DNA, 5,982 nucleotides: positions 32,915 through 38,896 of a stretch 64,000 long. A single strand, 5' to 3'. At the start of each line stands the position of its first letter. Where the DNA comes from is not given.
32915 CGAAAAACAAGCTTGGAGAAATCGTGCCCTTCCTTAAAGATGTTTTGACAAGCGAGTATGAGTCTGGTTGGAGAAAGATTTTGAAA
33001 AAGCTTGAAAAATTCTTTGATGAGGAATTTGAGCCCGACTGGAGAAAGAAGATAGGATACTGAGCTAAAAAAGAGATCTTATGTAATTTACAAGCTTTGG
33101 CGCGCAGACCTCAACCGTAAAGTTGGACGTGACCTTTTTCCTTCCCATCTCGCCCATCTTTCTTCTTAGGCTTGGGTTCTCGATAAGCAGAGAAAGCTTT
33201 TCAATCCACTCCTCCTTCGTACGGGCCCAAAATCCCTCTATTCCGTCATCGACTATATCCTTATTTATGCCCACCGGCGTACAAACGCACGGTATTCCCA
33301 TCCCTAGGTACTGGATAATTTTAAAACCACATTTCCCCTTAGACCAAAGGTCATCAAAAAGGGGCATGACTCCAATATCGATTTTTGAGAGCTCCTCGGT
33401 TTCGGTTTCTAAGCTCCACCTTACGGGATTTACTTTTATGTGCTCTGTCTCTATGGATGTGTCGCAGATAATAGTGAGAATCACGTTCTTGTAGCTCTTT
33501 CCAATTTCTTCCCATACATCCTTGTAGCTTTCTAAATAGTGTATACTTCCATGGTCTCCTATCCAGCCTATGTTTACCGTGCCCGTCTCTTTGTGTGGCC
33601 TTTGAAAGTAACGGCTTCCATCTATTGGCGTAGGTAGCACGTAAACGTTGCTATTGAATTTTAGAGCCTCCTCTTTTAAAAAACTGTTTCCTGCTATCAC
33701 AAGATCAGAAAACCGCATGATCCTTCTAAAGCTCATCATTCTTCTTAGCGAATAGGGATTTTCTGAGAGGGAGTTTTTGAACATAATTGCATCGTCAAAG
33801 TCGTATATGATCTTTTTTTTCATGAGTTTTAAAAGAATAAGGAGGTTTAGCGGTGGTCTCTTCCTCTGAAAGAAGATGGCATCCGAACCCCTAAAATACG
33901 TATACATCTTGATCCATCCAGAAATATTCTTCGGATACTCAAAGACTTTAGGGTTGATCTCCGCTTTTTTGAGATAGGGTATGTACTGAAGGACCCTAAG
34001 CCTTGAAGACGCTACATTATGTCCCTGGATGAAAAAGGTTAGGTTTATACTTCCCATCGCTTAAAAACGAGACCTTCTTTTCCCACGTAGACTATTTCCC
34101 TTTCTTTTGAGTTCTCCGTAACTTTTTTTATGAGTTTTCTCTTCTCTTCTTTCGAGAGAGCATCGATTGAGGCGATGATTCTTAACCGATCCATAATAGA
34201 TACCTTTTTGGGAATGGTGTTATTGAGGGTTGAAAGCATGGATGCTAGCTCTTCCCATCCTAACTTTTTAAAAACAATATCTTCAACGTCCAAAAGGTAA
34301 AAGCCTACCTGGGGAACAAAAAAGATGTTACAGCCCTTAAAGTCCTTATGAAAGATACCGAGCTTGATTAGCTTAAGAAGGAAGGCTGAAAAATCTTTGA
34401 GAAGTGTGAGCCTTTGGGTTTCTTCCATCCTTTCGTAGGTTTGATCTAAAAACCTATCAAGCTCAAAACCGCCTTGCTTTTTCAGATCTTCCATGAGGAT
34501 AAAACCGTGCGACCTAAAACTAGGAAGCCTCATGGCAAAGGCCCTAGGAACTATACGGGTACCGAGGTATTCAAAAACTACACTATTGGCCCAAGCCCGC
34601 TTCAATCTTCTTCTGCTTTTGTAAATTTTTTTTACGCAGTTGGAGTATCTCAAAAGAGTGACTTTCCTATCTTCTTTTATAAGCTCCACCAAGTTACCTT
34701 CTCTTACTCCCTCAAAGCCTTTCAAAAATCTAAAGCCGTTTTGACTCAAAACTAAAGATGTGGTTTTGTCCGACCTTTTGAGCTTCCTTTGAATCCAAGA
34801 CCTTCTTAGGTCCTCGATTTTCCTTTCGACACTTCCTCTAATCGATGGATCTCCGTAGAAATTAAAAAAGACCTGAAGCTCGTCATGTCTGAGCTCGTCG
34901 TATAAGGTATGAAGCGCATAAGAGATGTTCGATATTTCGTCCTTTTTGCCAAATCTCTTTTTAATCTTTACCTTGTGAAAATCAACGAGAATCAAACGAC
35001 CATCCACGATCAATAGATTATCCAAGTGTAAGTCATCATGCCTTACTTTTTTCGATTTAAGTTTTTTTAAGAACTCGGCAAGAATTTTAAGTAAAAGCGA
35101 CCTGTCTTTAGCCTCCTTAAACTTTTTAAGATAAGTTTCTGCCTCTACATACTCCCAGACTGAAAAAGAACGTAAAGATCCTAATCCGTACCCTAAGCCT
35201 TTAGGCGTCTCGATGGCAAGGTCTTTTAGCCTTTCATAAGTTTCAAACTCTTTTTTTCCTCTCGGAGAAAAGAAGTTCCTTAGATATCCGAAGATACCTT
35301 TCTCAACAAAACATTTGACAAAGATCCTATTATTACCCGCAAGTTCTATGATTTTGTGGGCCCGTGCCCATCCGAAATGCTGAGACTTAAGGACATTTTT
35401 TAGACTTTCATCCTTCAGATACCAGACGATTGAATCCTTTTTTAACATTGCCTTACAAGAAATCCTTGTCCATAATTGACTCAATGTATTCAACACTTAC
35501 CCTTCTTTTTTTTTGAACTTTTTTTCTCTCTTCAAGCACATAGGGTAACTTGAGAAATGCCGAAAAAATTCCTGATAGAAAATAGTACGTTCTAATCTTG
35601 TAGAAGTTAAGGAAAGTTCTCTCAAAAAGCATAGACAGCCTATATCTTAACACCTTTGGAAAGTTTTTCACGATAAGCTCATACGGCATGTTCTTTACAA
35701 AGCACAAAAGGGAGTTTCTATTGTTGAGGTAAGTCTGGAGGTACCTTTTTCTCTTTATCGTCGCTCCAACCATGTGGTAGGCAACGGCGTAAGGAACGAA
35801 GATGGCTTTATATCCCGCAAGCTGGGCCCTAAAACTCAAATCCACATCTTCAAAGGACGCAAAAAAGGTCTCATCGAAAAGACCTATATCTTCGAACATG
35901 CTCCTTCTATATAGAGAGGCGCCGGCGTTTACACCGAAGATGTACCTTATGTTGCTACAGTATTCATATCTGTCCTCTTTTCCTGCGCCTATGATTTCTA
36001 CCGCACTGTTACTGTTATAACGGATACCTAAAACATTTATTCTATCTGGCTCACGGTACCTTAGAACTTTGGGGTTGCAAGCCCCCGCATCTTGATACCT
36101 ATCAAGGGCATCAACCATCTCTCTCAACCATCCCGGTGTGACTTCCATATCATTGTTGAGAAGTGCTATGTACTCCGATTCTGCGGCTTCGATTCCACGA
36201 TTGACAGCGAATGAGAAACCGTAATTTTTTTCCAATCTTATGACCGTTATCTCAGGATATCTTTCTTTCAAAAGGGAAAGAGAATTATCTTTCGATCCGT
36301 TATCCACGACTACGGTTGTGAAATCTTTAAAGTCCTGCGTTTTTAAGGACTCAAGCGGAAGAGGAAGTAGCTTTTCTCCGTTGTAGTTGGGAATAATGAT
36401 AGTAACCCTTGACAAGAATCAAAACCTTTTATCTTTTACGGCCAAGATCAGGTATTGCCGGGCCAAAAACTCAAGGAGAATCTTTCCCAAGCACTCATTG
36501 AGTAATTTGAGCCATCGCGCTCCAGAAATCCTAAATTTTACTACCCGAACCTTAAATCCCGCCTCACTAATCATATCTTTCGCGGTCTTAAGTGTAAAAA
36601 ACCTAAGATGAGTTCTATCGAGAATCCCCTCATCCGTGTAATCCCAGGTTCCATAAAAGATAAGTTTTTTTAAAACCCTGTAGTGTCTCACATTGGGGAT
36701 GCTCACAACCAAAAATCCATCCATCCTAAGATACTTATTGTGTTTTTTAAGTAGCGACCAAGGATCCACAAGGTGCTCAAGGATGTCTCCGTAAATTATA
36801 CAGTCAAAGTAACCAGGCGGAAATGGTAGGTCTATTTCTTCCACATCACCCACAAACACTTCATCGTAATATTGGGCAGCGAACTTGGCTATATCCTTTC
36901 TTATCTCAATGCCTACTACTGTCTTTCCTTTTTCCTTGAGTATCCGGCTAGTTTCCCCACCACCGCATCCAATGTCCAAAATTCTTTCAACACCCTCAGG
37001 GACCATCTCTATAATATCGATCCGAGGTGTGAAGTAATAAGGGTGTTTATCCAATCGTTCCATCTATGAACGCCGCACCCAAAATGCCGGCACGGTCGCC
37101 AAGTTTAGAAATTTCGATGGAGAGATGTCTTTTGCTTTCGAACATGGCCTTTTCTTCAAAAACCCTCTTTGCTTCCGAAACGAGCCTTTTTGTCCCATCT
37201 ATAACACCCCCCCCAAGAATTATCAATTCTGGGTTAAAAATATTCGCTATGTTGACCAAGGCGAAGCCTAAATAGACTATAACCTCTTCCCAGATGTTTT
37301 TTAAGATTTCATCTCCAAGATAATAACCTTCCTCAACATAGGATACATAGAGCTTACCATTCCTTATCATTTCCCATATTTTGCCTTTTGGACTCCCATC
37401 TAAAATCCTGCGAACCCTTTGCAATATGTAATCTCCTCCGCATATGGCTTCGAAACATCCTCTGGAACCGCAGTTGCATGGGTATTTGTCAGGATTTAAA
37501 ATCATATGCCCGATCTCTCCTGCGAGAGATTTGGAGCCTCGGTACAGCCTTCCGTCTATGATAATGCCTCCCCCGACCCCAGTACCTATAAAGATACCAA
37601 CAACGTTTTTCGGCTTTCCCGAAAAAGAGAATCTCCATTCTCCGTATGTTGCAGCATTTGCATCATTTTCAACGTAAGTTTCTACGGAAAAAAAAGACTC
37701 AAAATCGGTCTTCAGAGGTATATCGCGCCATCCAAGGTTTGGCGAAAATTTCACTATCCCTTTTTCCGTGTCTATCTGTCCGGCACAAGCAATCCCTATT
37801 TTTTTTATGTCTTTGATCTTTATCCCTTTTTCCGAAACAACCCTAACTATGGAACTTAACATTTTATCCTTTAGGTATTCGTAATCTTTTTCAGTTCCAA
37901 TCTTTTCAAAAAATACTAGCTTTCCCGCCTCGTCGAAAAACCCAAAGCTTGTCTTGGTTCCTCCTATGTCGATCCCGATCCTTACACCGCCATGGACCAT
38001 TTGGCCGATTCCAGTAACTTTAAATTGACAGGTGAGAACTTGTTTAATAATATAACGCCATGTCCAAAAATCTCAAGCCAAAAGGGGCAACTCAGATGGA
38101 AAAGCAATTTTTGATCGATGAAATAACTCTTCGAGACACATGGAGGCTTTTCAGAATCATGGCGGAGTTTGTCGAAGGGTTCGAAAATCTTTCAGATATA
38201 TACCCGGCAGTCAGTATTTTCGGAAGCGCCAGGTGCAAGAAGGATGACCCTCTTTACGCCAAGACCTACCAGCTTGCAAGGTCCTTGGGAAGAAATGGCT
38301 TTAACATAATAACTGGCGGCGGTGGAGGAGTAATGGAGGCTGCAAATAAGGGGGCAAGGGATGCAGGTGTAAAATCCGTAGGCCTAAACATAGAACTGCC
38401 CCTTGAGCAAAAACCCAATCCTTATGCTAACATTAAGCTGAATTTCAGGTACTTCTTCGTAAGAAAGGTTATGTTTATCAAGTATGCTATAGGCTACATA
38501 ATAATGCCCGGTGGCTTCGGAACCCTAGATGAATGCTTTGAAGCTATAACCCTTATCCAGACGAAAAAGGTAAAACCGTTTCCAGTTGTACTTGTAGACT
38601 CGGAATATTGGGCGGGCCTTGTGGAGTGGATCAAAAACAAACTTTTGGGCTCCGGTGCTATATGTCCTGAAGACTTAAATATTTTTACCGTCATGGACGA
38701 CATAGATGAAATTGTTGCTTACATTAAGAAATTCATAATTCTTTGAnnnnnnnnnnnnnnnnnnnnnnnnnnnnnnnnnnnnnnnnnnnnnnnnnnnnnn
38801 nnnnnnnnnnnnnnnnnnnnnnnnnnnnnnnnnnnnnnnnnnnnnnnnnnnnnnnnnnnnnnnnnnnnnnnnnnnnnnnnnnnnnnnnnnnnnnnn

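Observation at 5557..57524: Recurrent promoter-abutting start codons suggest first genes of transcription units are leaderless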

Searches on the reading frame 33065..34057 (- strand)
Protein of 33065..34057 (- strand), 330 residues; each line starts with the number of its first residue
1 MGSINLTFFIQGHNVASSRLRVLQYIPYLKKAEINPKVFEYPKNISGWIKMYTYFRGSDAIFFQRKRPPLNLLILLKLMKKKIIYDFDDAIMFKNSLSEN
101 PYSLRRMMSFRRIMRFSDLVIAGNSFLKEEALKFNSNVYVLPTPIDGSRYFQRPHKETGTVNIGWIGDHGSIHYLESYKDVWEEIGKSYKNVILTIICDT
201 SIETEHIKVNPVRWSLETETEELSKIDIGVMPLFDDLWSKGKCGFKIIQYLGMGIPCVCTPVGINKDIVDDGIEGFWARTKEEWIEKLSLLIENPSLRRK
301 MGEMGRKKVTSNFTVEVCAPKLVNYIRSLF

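Call 11: search_protein_families(library=pfam, proteins=[window:33065-34057:-])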
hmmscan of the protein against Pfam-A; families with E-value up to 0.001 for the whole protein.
window:33065-34057:- (330 aa): 3 families
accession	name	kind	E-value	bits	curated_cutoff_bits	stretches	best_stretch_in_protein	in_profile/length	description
PF13692.12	Glyco_trans_1_4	-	9.5e-09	36.1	27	1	217-294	68-142/142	Glycosyl transferases group 1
PF00534.26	Glycos_transf_1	-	1.8e-08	34.6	26.4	1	241-307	103-171/172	Glycosyl transferases group 1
PF13524.12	Glyco_trans_1_2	-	2.4e-06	28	25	1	241-316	61-136/144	Glycosyl transferase-like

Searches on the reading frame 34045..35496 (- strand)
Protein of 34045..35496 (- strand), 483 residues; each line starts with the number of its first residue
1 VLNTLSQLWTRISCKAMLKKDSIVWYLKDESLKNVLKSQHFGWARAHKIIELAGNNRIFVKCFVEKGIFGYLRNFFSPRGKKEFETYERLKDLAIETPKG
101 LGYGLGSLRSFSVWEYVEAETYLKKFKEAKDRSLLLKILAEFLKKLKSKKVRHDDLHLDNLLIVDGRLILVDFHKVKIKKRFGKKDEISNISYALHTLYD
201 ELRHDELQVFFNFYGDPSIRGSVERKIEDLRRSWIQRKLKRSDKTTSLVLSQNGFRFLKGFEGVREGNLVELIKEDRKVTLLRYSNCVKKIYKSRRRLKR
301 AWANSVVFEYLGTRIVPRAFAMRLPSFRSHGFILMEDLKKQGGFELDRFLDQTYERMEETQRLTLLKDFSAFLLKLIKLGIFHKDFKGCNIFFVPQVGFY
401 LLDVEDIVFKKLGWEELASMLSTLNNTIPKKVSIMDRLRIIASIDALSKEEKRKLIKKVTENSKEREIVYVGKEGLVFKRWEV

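Call 11: search_protein_families(library=pfam, proteins=[window:34045-35496:-])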
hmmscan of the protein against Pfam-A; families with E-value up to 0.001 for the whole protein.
window:34045-35496:- (483 aa): 4 families
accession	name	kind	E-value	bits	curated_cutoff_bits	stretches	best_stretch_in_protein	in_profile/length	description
PF06293.20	Kdo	-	8.8e-11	42.1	21.3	1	71-190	49-182/207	Lipopolysaccharide kinase (Kdo/WaaP) family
PF01636.29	APH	-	3.9e-07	30.5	23.2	0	80-147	37-108/239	Phosphotransferase enzyme family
PF01163.29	RIO1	-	2.9e-06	27.4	22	1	81-174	56-149/187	RIO domain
PF00069.31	Pkinase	-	0.00018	21.4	31.7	0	116-176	79-145/263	Protein kinase domain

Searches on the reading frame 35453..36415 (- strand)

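Call 11: search_protein_families(library=pfam, proteins=[window:35453-36415:-])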
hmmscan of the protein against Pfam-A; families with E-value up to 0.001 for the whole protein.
window:35453-36415:- (320 aa): 4 families
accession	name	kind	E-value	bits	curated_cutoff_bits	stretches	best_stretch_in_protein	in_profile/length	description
PF00535.33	Glycos_transf_2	-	2.2e-29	103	23.3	1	5-177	1-167/168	Glycosyl transferase family 2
PF13641.12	Glyco_tranf_2_3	-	2e-15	57.9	27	1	3-233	2-224/230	Glycosyltransferase like family 2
PF13632.12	Glyco_trans_2_3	-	5.8e-09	36.5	27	1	83-271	2-167/198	Glycosyl transferase family group 2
PF10111.15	Glyco_tranf_2_2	-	8.9e-08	32.4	27.3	1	5-214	1-216/276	Glycosyltransferase like family 2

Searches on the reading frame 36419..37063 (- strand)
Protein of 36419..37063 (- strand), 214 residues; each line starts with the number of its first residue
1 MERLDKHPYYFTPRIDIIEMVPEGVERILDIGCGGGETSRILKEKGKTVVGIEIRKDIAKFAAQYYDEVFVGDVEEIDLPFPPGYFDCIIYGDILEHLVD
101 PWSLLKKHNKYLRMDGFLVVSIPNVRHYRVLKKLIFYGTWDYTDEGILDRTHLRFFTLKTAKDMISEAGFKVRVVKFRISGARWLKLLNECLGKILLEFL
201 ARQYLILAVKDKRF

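Call 11: search_protein_families(library=pfam, proteins=[window:36419-37063:-])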
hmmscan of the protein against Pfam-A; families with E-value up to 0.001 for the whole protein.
window:36419-37063:- (214 aa): 7 families
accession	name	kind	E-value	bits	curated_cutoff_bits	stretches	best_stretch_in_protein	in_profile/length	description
PF13489.12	Methyltransf_23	-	3.2e-19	69.7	27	1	24-173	22-162/164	Methyltransferase domain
PF08241.18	Methyltransf_11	-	1.3e-16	61.4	21.2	1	29-120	1-95/95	Methyltransferase domain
PF07021.18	MetW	-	2.4e-12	47.4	21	1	17-173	7-163/193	Methionine biosynthesis protein MetW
PF13649.12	Methyltransf_25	-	1.5e-11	45.3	27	1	28-116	1-97/97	Methyltransferase domain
PF08242.18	Methyltransf_12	-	3.4e-11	44.2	30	1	29-118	1-98/98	Methyltransferase domain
PF13847.12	Methyltransf_31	-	1.3e-09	38.4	27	1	26-124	5-113/145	Methyltransferase domain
PF02353.26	CMAS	-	0.00016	21.5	27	1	26-173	64-213/273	Mycolic acid cyclopropane synthetase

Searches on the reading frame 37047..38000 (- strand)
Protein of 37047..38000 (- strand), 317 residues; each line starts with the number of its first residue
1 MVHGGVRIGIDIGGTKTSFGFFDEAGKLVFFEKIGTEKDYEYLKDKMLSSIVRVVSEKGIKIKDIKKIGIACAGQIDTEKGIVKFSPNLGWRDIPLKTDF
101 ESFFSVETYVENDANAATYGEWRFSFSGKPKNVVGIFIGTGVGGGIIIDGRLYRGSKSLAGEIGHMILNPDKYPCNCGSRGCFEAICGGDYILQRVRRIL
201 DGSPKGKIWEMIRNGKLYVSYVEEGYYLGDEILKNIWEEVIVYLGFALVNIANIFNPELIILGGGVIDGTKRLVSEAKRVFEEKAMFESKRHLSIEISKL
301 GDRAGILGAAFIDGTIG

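Call 8: search_protein_families(library=pfam, proteins=[window:37047-38000:-])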
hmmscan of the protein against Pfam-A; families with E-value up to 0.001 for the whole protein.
window:37047-38000:- (317 aa): 3 families
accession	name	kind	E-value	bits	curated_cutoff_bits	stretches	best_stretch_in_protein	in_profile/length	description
PF00480.26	ROK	-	7.2e-65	219.8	22.9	1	8-311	2-289/294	ROK family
PF02685.22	Glucokinase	-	3.5e-06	26.7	22.1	1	11-170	4-163/314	Glucokinase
PF01869.26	BcrAD_BadFG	-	0.00022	21.3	31.5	0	8-74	1-71/271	BadF/BadG/BcrA/BcrD ATPase family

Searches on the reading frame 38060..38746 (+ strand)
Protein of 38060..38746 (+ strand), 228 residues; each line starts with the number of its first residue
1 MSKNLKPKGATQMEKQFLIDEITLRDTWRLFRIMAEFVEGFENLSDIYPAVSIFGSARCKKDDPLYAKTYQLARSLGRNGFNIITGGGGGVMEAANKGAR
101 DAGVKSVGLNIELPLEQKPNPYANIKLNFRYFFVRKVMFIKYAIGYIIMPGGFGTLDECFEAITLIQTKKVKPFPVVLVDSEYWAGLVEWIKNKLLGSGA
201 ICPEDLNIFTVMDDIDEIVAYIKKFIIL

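Call 8: search_protein_families(library=pfam, proteins=[window:38060-38746:+])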
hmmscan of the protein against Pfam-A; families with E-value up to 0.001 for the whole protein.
window:38060-38746:+ (228 aa): 2 families
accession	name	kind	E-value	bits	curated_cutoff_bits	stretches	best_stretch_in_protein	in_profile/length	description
PF03641.19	Lysine_decarbox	-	4.7e-33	114.6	27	1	92-221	1-130/131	Possible lysine decarboxylase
PF18306.6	LDcluster4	-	8e-16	58.4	26.3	1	50-164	3-115/151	SLOG cluster4 family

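Call 10: find_encoding_contigs(protein=window:38060-38746:+, flank=10000, max_places=10)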
Protein window:38060-38746:+ (228 aa): 2 contigs read that carry it; 2 places shown.
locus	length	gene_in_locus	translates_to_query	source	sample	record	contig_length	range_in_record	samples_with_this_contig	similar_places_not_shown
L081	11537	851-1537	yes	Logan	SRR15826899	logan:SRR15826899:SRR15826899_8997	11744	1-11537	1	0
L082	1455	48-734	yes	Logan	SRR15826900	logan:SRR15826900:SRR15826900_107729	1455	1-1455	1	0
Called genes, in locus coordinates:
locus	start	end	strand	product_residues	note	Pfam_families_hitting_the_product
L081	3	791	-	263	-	?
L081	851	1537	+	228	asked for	PF18306:LDcluster4, PF03641:Lysine_decarbox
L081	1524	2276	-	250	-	PF08704:GCD14, PF01135:PCMT, PF13847:Methyltransf_31, PF13649:Methyltransf_25 (weak)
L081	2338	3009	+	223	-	PF00072:Response_reg, PF00486:Trans_reg_C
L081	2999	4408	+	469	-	PF00672:HAMP, PF00512:HisKA, PF02518:HATPase_c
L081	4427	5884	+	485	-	PF00089:Trypsin, PF13365:Trypsin_2, PF00595:PDZ (weak), PF13180:PDZ_2, PF17820:PDZ_6, PF00595:PDZ (weak), PF13180:PDZ_2, PF17820:PDZ_6, +2 more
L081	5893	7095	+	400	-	PF28597:T2SSF_N, PF00482:T2SSF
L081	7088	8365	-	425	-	PF01134:GIDA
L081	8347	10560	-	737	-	PF01751:Toprim, PF01131:Topoisom_bac, PF01396:Zn_ribbon_Top1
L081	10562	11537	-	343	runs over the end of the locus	PF02481:DNA_processg_A, PF18306:LDcluster4 (faint), PF17782:WHD_DprA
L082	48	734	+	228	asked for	PF18306:LDcluster4, PF03641:Lysine_decarbox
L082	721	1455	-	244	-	?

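Call 16: find_related_loci(query=window:38060-38746:+, collection=metagenome_contigs, flank=10000)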
Query window:38060-38746:+ (228 aa) in metagenome_contigs; peptide patterns used: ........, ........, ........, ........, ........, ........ (x = any residue, [..] = any of these).
600 stretches matched a pattern (row limit reached: there are more); 577 encode a relative of the query (tblastn E <= 1e-3); the best 80 are kept; 80 distinct loci.
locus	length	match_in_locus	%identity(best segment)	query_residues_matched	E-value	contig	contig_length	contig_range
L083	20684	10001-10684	88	1-228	7e-137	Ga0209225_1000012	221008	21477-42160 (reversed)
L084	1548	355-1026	72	4-228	2e-121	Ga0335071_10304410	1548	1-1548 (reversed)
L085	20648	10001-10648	74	13-228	4e-111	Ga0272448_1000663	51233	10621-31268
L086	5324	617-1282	71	6-228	2e-110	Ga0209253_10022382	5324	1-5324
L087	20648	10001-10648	73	13-228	3e-109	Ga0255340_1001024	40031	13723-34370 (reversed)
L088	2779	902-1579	69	2-228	2e-112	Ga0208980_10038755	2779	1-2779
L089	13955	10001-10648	71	13-228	4e-108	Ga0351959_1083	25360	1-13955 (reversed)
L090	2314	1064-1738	70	3-228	1e-112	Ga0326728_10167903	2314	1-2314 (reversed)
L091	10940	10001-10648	72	13-228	2e-107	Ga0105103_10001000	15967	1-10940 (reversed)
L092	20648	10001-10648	69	13-228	3e-106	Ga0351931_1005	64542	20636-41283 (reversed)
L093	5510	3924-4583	66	9-228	5e-101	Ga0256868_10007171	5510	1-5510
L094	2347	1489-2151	66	8-228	3e-104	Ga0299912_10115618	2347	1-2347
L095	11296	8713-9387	66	1-225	8e-99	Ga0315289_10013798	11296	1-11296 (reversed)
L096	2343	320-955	68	14-225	7e-102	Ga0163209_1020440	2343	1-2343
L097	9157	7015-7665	65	12-228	1e-97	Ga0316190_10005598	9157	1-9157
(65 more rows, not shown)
